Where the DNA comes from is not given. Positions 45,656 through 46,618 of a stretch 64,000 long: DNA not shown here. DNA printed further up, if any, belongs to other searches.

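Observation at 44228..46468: Two phage-encoded secreted proteins with PEP-CTERM-like (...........) sorting signals and no sortase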

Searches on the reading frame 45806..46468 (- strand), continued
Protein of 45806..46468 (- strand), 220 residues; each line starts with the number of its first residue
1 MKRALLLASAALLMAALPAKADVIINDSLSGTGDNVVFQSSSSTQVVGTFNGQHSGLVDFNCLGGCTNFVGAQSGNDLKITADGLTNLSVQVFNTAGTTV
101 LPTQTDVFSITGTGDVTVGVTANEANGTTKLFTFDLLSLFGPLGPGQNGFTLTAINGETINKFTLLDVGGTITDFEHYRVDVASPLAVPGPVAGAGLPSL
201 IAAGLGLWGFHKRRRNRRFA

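Call 104: search_protein_families(library=ncbifam, proteins=[L073:10001-10624:+, L073:10657-11208:+, L077:9941-10582:+, L077:10598-11287:+, L034:10001-10660:+, L034:10706-11377:+, L057:14264-14839:+, L046:9189-9899:+, L069:4266-4997:+], max_evalue=1)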
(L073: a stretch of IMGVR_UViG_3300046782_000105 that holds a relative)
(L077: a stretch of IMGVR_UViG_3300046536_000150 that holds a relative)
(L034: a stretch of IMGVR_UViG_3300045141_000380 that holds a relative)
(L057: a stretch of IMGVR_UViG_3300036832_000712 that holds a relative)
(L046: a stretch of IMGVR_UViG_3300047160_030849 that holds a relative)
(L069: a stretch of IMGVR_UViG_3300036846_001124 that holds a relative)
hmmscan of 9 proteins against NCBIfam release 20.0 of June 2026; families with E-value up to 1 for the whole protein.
L073:10001-10624:+ (207 aa): 10 families
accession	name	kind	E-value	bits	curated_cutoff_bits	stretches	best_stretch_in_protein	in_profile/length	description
NF033554.9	floc_PepA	equivalog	3.2e-06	27.1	80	1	63-199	130-261/261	flocculation-associated PEP-CTERM protein PepA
TIGR03370.1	VPLPA-CTERM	domain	7.8e-05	22.6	25.35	1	175-198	1-24/25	VPLPA-CTERM sorting domain-containing protein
NF041538.1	PEP_EDSA_1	subfamily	0.00014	21.6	100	1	170-198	278-307/307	EDSAP-1 family PEP-CTERM protein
NF038125.1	PEP_CTERM_THxN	subfamily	0.00046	19.8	85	1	167-198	216-246/246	THxN family PEP-CTERM protein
NF038129.1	PEP_NF038129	equivalog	0.0018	18.2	65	1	94-198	93-194/194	NF038129 family PEP-CTERM protein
NF038120.1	PEP_CTERM_QFxxD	subfamily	0.01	15.7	80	1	169-197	187-215/215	NF038120 family PEP-CTERM protein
NF038118.1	PEP_CTERM_CCXG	equivalog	0.012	15.3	90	1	163-198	166-199/199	CCXG family PEP-CTERM protein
NF046088.1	anchor_EppA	equivalog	0.018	15.4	90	1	173-198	31-56/58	EPS-associated small membrane protein EppA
NF041927.1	Xrt_dep_XDP1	equivalog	0.023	14.7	125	1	173-198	217-242/242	exosortase-dependent surface protein XDP1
NF038124.1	PEP_CTERM_TLD_A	exception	0.023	14.2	100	1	161-198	196-234/235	PEP_CTERM-anchored TLD domain-containing protein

L073:10657-11208:+ (183 aa): 6 families
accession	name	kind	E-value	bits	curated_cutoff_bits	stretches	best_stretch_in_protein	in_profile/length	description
NF038126.1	PEP_CTERM_FxDxF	subfamily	4.7e-08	33.4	50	1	13-170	8-161/165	FxDxF family PEP-CTERM protein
NF033554.9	floc_PepA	equivalog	2.3e-07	30.9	80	2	148-176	232-260/261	flocculation-associated PEP-CTERM protein PepA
NF041538.1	PEP_EDSA_1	subfamily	0.01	15.6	100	1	148-176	283-307/307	EDSAP-1 family PEP-CTERM protein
NF046088.1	anchor_EppA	equivalog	0.03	14.7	90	1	134-175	17-55/58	EPS-associated small membrane protein EppA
NF038125.1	PEP_CTERM_THxN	subfamily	0.74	9.3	85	1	152-176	222-246/246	THxN family PEP-CTERM protein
TIGR03370.1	VPLPA-CTERM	domain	0.76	9.8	25.35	1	153-172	1-20/25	VPLPA-CTERM sorting domain-containing protein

L077:9941-10582:+ (213 aa): 9 families
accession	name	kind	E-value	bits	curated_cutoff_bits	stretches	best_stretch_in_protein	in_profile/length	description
TIGR03370.1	VPLPA-CTERM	domain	7.4e-07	29.1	25.35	1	182-205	2-25/25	VPLPA-CTERM sorting domain-containing protein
NF033554.9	floc_PepA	equivalog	2e-05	24.5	80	1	29-205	102-261/261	flocculation-associated PEP-CTERM protein PepA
NF038125.1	PEP_CTERM_THxN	subfamily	0.0017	18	85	1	173-204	216-246/246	THxN family PEP-CTERM protein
NF041538.1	PEP_EDSA_1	subfamily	0.0022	17.7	100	1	181-204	284-307/307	EDSAP-1 family PEP-CTERM protein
NF038124.1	PEP_CTERM_TLD_A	exception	0.0031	17.1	100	1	163-205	195-235/235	PEP_CTERM-anchored TLD domain-containing protein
NF050048.1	S_layer_VapA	equivalog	0.021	13.7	200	1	1-38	2-39/526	VapA family S-layer protein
NF038118.1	PEP_CTERM_CCXG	equivalog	0.052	13.2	90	1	179-204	174-199/199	CCXG family PEP-CTERM protein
TIGR02595.1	PEP_CTERM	domain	0.064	14.1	16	1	184-205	4-23/24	PEP-CTERM sorting domain-containing protein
NF038126.1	PEP_CTERM_FxDxF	subfamily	0.4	10.9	50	0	7-204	3-165/165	FxDxF family PEP-CTERM protein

L077:10598-11287:+ (229 aa): 6 families
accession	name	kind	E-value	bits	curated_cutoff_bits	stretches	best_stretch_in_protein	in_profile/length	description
TIGR03370.1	VPLPA-CTERM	domain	1.5e-07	31.3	25.35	1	200-223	2-25/25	VPLPA-CTERM sorting domain-containing protein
NF038124.1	PEP_CTERM_TLD_A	exception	0.014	15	100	1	194-223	206-235/235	PEP_CTERM-anchored TLD domain-containing protein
TIGR03934.1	TQXA_dom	domain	0.022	14.7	30.4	1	128-137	26-35/42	TQXA domain-containing protein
NF038129.1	PEP_NF038129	equivalog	0.052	13.4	65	1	185-222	159-194/194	NF038129 family PEP-CTERM protein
NF038126.1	PEP_CTERM_FxDxF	subfamily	0.099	12.9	50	1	194-222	137-165/165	FxDxF family PEP-CTERM protein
NF033554.9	floc_PepA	equivalog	0.1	12.4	80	1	194-223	234-261/261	flocculation-associated PEP-CTERM protein PepA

L034:10001-10660:+ (219 aa): 5 families
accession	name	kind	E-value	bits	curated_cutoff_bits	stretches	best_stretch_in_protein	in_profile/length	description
NF038124.1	PEP_CTERM_TLD_A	exception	0.011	15.4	100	1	89-207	118-235/235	PEP_CTERM-anchored TLD domain-containing protein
TIGR02595.1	PEP_CTERM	domain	0.012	16.4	16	1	186-207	4-23/24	PEP-CTERM sorting domain-containing protein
TIGR01167.1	LPXTG_anchor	domain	0.021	15.5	15.9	1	188-208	12-33/34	LPXTG cell wall anchor domain-containing protein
TIGR04183.1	Por_Secre_tail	domain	0.045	13.7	23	1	66-102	5-37/72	T9SS type A sorting domain-containing protein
NF038125.1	PEP_CTERM_THxN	subfamily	0.94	9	85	1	99-207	147-245/246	THxN family PEP-CTERM protein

L034:10706-11377:+ (223 aa): 5 families
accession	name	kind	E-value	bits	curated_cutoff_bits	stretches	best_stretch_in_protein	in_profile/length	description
NF041927.1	Xrt_dep_XDP1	equivalog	0.0014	18.7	125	1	12-82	2-79/242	exosortase-dependent surface protein XDP1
NF038120.1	PEP_CTERM_QFxxD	subfamily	0.011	15.6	80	1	21-116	2-94/215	NF038120 family PEP-CTERM protein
NF038125.1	PEP_CTERM_THxN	subfamily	0.017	14.7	85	1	185-216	213-245/246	THxN family PEP-CTERM protein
TIGR02595.1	PEP_CTERM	domain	0.02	15.7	16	1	195-216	4-23/24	PEP-CTERM sorting domain-containing protein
TIGR01167.1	LPXTG_anchor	domain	0.12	13.1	15.9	1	197-217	12-33/34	LPXTG cell wall anchor domain-containing protein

L057:14264-14839:+ (191 aa): 3 families
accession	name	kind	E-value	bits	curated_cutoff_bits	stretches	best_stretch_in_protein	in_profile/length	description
NF038126.1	PEP_CTERM_FxDxF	subfamily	0.07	13.4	50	1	14-182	4-165/165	FxDxF family PEP-CTERM protein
NF011806.0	PRK15275.1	equivalog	0.2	11.3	250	0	63-95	120-152/168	putative fimbrial protein SteD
TIGR02595.1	PEP_CTERM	domain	0.42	11.6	16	1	162-183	4-23/24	PEP-CTERM sorting domain-containing protein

L046:9189-9899:+ (236 aa): 12 families
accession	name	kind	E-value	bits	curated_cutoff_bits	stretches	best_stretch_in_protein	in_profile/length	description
NF035944.1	PEPxxWA-CTERM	domain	1e-08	34.9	35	1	203-222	1-20/24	PEPxxWA-CTERM sorting domain-containing protein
NF038126.1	PEP_CTERM_FxDxF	subfamily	1.1e-05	25.7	50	1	88-226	24-165/165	FxDxF family PEP-CTERM protein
TIGR02595.1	PEP_CTERM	domain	3.3e-05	24.4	16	1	203-229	1-24/24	PEP-CTERM sorting domain-containing protein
NF038129.1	PEP_NF038129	equivalog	4.1e-05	23.5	65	1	192-223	158-191/194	NF038129 family PEP-CTERM protein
NF038119.1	PEP_CTERM_MHFG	equivalog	9.7e-05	22.8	100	1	192-227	225-260/260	MHFG family PEP-CTERM protein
NF041538.1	PEP_EDSA_1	subfamily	0.00014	21.6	100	1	186-227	267-306/307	EDSAP-1 family PEP-CTERM protein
NF038120.1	PEP_CTERM_QFxxD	subfamily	0.00068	19.6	80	1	194-221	188-211/215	NF038120 family PEP-CTERM protein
NF038125.1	PEP_CTERM_THxN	subfamily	0.00082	19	85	1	168-223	194-243/246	THxN family PEP-CTERM protein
NF038124.1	PEP_CTERM_TLD_A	exception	0.0013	18.3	100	1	199-227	207-235/235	PEP_CTERM-anchored TLD domain-containing protein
NF041927.1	Xrt_dep_XDP1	equivalog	0.0019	18.2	125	1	195-222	212-238/242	exosortase-dependent surface protein XDP1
NF038118.1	PEP_CTERM_CCXG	equivalog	0.0053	16.5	90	1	199-222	171-195/199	CCXG family PEP-CTERM protein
NF033947.0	PEP-cistern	hypoth_equivalog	0.0074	16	60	1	191-222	163-192/195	cistern family PEP-CTERM protein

L069:4266-4997:+ (243 aa): 13 families
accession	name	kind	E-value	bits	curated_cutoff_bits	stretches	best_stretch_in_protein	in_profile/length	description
NF038126.1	PEP_CTERM_FxDxF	subfamily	3e-08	34.1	50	1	149-235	76-164/165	FxDxF family PEP-CTERM protein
NF035944.1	PEPxxWA-CTERM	domain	5.9e-08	32.5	35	1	213-237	1-23/24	PEPxxWA-CTERM sorting domain-containing protein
NF038120.1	PEP_CTERM_QFxxD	subfamily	0.00011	22.2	80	1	133-231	107-211/215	NF038120 family PEP-CTERM protein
TIGR02595.1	PEP_CTERM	domain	0.00016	22.3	16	1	213-237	1-23/24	PEP-CTERM sorting domain-containing protein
NF038125.1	PEP_CTERM_THxN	subfamily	0.00038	20.1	85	1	201-235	209-245/246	THxN family PEP-CTERM protein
NF038129.1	PEP_NF038129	equivalog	0.00089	19.2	65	1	179-235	138-193/194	NF038129 family PEP-CTERM protein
NF038119.1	PEP_CTERM_MHFG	equivalog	0.001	19.4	100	1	206-236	229-259/260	MHFG family PEP-CTERM protein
NF033554.9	floc_PepA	equivalog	0.0013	18.6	80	1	54-235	98-259/261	flocculation-associated PEP-CTERM protein PepA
NF033947.0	PEP-cistern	hypoth_equivalog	0.0018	18.1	60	1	200-234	162-194/195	cistern family PEP-CTERM protein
NF038124.1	PEP_CTERM_TLD_A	exception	0.0025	17.5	100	1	193-237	206-235/235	PEP_CTERM-anchored TLD domain-containing protein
NF038118.1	PEP_CTERM_CCXG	equivalog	0.005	16.5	90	1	210-235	173-198/199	CCXG family PEP-CTERM protein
TIGR03901.2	MYXO-CTERM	domain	0.25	11.8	20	1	214-238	10-34/34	MYXO-CTERM sorting domain-containing protein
NF052666.1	VPA0252_fam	equivalog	0.34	11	100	0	30-59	1-30/78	VPA0252 family protein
